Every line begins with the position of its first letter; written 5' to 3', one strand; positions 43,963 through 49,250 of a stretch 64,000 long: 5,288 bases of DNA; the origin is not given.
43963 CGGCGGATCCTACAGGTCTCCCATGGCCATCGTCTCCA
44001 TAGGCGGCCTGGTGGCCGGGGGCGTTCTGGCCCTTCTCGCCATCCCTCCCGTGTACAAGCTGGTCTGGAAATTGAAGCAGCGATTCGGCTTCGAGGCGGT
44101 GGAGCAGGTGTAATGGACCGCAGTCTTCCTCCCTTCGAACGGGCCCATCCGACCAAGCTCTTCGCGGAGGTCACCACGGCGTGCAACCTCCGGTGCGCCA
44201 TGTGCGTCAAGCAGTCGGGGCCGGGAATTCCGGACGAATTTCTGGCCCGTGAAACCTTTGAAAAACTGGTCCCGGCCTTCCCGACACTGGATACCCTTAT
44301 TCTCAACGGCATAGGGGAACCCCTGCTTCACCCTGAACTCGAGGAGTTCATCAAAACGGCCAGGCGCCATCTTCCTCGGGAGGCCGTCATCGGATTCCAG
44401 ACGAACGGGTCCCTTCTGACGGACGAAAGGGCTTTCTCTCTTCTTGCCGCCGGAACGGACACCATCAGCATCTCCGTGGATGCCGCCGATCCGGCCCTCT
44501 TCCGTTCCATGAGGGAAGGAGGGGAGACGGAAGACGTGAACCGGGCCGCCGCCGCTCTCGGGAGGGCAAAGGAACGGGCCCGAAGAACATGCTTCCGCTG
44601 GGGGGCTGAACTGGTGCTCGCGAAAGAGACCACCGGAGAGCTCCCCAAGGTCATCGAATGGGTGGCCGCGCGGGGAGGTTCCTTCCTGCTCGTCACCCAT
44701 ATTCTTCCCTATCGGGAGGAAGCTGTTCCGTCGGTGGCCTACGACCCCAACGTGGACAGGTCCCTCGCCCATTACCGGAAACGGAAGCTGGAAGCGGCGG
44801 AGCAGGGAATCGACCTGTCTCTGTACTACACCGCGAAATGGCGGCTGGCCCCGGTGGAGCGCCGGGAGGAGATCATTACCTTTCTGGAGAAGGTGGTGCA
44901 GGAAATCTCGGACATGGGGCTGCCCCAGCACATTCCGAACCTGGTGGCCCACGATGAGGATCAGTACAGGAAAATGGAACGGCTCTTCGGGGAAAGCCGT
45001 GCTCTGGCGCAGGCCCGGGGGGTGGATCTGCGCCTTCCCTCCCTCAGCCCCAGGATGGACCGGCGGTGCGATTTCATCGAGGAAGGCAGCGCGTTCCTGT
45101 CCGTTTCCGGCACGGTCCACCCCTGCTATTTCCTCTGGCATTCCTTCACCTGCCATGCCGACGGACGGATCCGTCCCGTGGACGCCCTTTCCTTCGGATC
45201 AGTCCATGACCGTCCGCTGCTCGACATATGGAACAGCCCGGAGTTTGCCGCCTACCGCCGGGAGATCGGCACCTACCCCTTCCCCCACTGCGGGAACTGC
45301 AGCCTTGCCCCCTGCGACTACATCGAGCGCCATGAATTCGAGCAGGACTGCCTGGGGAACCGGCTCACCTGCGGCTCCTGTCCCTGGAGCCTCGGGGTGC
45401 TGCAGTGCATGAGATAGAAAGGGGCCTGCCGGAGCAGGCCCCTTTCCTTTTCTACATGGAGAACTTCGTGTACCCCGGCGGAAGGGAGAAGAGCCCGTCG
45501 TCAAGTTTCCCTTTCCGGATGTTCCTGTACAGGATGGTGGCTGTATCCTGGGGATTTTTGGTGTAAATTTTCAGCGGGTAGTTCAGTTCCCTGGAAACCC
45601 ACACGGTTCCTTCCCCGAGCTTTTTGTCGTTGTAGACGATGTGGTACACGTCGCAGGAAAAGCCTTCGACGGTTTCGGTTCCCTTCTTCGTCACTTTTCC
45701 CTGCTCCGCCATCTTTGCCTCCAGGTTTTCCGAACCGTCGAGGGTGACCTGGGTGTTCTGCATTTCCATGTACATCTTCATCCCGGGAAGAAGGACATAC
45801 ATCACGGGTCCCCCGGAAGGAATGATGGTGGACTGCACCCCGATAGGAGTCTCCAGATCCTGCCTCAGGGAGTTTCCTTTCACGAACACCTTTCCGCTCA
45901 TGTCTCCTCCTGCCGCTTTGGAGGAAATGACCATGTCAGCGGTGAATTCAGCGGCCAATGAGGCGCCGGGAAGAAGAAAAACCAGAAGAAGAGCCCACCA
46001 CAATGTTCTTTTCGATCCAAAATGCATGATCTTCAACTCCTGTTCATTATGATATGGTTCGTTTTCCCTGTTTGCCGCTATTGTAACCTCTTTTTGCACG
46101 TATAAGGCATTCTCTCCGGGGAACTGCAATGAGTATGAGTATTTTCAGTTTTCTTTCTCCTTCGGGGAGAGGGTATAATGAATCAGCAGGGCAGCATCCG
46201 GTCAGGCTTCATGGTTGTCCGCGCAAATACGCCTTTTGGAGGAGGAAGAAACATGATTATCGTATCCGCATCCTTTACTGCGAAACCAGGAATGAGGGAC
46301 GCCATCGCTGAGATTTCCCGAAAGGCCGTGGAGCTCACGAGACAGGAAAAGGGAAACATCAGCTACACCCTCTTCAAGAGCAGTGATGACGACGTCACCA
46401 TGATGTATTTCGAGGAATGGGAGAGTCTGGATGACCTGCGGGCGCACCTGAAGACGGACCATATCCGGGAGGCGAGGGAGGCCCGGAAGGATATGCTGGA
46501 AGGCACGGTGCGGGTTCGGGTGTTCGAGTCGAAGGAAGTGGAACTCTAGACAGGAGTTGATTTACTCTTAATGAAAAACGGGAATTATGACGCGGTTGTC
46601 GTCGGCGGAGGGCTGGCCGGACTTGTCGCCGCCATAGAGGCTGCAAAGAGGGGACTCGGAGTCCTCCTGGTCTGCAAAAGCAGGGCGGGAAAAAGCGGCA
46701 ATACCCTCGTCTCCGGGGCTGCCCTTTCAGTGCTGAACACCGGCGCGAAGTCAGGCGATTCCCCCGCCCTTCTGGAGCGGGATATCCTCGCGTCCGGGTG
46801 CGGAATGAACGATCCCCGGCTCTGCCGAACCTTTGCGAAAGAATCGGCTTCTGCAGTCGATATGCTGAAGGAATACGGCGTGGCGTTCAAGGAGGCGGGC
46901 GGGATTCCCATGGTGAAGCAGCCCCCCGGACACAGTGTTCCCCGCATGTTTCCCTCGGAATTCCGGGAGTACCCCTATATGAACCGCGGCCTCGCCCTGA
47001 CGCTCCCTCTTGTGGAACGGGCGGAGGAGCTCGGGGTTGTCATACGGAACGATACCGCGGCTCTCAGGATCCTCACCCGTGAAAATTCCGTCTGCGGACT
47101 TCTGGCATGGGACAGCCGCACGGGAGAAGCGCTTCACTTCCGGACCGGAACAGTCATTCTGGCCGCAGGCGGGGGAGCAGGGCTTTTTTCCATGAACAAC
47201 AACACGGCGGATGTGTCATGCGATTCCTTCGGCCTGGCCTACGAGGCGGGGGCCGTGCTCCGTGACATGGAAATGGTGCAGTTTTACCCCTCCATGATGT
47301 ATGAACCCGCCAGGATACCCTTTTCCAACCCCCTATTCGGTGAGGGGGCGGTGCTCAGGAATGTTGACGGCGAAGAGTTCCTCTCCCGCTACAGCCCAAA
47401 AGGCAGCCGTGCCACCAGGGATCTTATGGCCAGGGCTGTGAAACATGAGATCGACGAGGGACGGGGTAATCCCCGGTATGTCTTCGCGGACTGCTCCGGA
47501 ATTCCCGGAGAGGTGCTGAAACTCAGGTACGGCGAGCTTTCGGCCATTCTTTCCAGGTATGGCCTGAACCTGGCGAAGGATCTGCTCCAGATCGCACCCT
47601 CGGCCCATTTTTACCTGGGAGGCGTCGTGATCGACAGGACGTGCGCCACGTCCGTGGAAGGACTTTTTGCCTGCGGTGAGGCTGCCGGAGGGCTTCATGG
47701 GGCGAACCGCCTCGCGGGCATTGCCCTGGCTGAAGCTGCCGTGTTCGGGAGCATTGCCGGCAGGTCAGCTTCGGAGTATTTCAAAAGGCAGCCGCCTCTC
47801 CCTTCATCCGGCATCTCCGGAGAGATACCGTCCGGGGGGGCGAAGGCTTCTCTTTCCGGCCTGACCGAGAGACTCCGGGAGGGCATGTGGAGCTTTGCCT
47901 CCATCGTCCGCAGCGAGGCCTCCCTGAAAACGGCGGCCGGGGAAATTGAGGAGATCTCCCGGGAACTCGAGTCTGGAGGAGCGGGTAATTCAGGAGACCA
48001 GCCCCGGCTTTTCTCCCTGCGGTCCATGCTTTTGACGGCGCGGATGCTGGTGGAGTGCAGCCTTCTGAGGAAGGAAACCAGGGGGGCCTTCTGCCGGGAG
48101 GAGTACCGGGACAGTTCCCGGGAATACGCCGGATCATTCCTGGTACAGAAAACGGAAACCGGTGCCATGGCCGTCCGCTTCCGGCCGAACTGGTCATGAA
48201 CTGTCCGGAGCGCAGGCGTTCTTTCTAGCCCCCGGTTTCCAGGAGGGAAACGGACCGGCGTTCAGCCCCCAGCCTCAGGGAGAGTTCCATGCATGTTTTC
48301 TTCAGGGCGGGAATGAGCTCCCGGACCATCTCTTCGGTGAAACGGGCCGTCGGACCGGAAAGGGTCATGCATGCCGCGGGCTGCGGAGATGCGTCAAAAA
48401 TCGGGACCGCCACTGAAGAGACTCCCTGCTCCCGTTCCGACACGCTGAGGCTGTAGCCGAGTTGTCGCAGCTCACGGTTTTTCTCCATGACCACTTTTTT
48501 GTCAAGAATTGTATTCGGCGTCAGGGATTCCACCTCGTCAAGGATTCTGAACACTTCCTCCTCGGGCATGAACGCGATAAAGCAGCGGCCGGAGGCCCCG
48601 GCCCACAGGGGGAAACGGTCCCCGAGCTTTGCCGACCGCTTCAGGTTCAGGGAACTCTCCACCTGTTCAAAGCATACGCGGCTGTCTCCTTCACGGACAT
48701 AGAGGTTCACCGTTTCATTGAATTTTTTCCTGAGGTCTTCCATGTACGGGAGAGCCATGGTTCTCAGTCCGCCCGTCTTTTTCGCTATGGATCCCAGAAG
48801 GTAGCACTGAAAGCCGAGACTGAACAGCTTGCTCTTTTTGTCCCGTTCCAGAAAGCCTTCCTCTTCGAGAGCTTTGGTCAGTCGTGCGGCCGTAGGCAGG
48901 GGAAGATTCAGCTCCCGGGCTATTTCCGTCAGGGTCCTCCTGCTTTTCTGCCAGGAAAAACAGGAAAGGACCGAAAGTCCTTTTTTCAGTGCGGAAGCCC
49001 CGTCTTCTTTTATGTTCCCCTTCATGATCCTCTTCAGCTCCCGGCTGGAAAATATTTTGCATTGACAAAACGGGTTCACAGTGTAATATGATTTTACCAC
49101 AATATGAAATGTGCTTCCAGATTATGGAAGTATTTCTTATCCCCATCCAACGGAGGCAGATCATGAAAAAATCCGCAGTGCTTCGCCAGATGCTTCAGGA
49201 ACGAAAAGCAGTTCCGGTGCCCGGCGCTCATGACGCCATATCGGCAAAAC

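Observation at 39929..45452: Radical SAM/SPASM enzyme translationally coupled to an MFP-RND efflux pair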

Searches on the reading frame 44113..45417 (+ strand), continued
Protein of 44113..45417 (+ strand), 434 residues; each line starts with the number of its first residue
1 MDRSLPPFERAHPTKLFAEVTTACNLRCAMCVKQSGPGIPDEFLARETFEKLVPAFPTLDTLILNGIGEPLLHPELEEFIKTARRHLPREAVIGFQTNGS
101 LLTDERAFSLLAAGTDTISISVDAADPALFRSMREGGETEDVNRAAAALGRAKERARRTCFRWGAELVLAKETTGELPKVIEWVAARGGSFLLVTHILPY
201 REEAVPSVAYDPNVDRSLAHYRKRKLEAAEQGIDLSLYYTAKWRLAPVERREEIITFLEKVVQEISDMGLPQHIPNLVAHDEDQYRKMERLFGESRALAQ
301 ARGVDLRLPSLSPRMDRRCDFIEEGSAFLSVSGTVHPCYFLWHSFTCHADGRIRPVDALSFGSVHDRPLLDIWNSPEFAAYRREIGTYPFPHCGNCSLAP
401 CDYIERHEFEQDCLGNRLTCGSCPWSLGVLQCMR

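Call 97: find_encoding_contigs(protein=P0053, flank=8000, max_places=1)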
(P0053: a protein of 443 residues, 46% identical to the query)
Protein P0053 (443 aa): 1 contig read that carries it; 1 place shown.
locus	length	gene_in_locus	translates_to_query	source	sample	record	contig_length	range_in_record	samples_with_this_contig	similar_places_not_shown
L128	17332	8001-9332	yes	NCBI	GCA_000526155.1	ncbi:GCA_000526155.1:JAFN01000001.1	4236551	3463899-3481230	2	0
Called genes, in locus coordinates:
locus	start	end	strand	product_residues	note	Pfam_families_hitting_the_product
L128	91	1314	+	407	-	PF13546:DDE_5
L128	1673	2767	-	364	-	PF07396:Porin_O_P (weak)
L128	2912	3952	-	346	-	PF01891:CbiM, PF13190:PDGLE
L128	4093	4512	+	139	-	PF01402:RHH_1, PF08753:NikR_C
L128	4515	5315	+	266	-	PF02361:CbiQ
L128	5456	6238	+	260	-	PF00005:ABC_tran, PF02463:SMC_N (faint), PF13304:AAA_21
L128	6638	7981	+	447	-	PF00155:Aminotran_1_2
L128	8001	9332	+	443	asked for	PF04055:Radical_SAM, PF13186:SPASM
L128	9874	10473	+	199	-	PF00440:TetR_N, PF17932:TetR_C_24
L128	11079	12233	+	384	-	PF02771:Acyl-CoA_dh_N, PF02770:Acyl-CoA_dh_M, PF00441:Acyl-CoA_dh_1, PF08028:Acyl-CoA_dh_2, PF22924:ACOX_C_alpha1 (faint)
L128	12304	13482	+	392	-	PF13237:Fer4_10, PF13183:Fer4_8, PF13187:Fer4_9, PF13534:Fer4_17, PF02754:CCG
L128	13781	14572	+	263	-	PF01012:ETF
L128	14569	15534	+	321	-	PF01012:ETF, PF00766:ETF_alpha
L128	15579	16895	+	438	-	PF00890:FAD_binding_2 (weak), PF01134:GIDA (faint), PF01266:DAO (weak), PF01494:FAD_binding_3 (faint), PF07992:Pyr_redox_2 (weak), PF12831:FAD_oxidored, PF13450:NAD_binding_8, PF07992:Pyr_redox_2, +1 more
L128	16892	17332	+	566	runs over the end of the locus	PF01494:FAD_binding_3 (weak), PF07992:Pyr_redox_2, PF12831:FAD_oxidored (weak), PF13450:NAD_binding_8, PF00037:Fer4 (weak), PF12837:Fer4_6 (weak), PF13237:Fer4_10, PF13187:Fer4_9, +4 more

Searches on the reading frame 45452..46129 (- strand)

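Call 7: search_protein_families(library=ncbifam, proteins=[window:45452-46129:-], max_evalue=0.001)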
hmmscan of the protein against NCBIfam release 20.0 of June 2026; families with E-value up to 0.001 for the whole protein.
window:45452-46129:- (225 aa): 0 families

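Call 8: search_protein_families(library=pfam, proteins=[window:45452-46129:-], max_evalue=0.001)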
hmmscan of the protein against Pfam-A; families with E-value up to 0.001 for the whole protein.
window:45452-46129:- (225 aa): 1 family
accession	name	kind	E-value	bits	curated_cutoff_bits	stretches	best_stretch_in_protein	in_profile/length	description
PF14371.13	DUF4412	-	1.2e-13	51.8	21.6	1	62-182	1-122/191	Domain of unknown function (DUF4412)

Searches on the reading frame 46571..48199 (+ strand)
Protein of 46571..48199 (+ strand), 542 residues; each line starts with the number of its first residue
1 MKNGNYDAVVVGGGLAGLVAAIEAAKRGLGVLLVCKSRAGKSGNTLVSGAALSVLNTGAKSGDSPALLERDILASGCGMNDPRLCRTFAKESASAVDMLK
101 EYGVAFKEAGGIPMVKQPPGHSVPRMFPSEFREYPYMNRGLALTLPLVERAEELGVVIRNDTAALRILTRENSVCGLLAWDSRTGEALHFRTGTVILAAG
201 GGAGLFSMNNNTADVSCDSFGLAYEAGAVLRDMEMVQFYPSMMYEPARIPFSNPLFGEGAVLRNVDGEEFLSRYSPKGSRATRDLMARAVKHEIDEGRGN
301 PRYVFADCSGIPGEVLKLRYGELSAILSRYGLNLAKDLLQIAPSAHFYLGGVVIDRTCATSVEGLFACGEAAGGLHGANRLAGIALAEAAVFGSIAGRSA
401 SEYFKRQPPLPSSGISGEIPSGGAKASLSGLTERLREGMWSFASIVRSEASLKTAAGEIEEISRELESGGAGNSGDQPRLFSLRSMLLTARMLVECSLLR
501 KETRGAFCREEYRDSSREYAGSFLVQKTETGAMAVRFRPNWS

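Call 7: search_protein_families(library=ncbifam, proteins=[window:46571-48199:+], max_evalue=0.001)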
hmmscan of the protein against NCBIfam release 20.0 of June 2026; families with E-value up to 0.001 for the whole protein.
window:46571-48199:+ (542 aa): 60 families (the best 25 are shown)
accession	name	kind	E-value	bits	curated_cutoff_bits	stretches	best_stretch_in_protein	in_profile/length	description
NF004900.0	PRK06263.1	equivalog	6.6e-100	335.2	718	1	6-531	8-540/546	fumarate reductase (CoM/CoB) subunit TfrA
TIGR00551.1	nadB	equivalog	4.8e-86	289.4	452.75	1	6-512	3-488/489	L-aspartate oxidase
NF005701.0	PRK07512.1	equivalog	2.4e-79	267.1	528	1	5-522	9-493/516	L-aspartate oxidase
NF005867.0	PRK07804.1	equivalog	3.5e-75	253.3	639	1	6-535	19-539/548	L-aspartate oxidase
TIGR01812.1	sdhA_frdA_Gneg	subfamily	5.9e-73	246.2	567.3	1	7-514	1-530/568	succinate dehydrogenase or fumarate reductase, flavoprotein subunit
NF005866.0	PRK07803.1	equivalog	6.2e-71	239.4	819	2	4-277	7-290/631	fumarate reductase/succinate dehydrogenase flavoprotein subunit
NF005037.0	PRK06452.1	equivalog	1.5e-70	238.3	862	1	2-517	2-531/566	succinate dehydrogenase flavoprotein subunit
NF005636.0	PRK07395.1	subfamily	2.2e-69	234.2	723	1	5-528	12-550/560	L-aspartate oxidase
NF005978.0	PRK08071.1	equivalog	1.2e-65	222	621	1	7-515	5-493/514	L-aspartate oxidase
NF004724.0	PRK06069.1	subfamily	1.2e-65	221.9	826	1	5-514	5-539/577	succinate dehydrogenase/fumarate reductase flavoprotein subunit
NF006567.0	PRK09077.1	equivalog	6.6e-65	219.3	629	1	4-527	7-533/537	L-aspartate oxidase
TIGR01816.1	sdhA_forward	equivalog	5.5e-57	193.2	727.35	1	5-516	2-541/584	succinate dehydrogenase flavoprotein subunit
NF006254.0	PRK08401.1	equivalog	9.4e-52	176.2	726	1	9-521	5-456/466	L-aspartate oxidase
NF006383.0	PRK08626.1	equivalog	1.7e-50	172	663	2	140-514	157-555/657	fumarate reductase flavoprotein subunit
NF004820.0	PRK06175.1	equivalog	4.1e-50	170.9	472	1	3-397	2-380/433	L-aspartate oxidase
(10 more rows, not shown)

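Call 8: search_protein_families(library=pfam, proteins=[window:46571-48199:+], max_evalue=0.001)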
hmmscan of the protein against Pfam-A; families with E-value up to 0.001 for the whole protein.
window:46571-48199:+ (542 aa): 7 families
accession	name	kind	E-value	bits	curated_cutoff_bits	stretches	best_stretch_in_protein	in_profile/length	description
PF00890.30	FAD_binding_2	-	2.2e-60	205.5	20.4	1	7-386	1-414/414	FAD binding domain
PF01266.30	DAO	-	1.1e-13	51.9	27.9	1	7-206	1-209/353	FAD dependent oxidoreductase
PF02910.25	Succ_DH_flav_C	-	2.2e-10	41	20.8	1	433-515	2-89/130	Fumarate reductase flavoprotein C-term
PF07992.20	Pyr_redox_2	-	1.4e-09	38.2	26.1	1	6-86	1-58/291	Pyridine nucleotide-disulphide oxidoreductase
PF03486.20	HI0933_like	-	6.5e-06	26.2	50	0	7-37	2-32/244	HI0933-like protein Rossmann domain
PF12831.13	FAD_oxidored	-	2.3e-05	24.3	27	1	7-37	1-31/416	FAD dependent oxidoreductase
PF01134.28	GIDA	-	0.00011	21.8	22.1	1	7-40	1-29/391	Glucose inhibited division protein A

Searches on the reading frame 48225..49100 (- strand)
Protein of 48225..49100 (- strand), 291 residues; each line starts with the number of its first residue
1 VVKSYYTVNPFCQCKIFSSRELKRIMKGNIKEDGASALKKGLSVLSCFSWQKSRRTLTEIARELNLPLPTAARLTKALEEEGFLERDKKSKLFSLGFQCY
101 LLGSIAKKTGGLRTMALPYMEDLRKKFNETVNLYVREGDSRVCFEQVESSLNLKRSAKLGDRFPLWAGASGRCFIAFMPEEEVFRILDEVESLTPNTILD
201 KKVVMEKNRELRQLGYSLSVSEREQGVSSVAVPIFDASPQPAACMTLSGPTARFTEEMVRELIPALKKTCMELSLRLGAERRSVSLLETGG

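Call 17: search_protein_families(library=pfam, proteins=[window:48225-49100:-], max_evalue=0.001)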
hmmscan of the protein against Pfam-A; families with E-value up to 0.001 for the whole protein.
window:48225-49100:- (291 aa): 4 families
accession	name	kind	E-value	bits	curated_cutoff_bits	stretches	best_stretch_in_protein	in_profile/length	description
PF01614.24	IclR_C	-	1.1e-38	133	24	1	111-274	8-173/174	Bacterial transcriptional regulator IclR C-terminal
PF09339.16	HTH_IclR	-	6.8e-14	51.8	22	1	37-87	1-51/52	IclR helix-turn-helix domain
PF13412.12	HTH_24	-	1.3e-05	25.1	21.9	1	51-84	14-47/48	Winged helix-turn-helix DNA-binding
PF01047.28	MarR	-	1.7e-05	25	24.6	1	54-89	17-52/59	MarR family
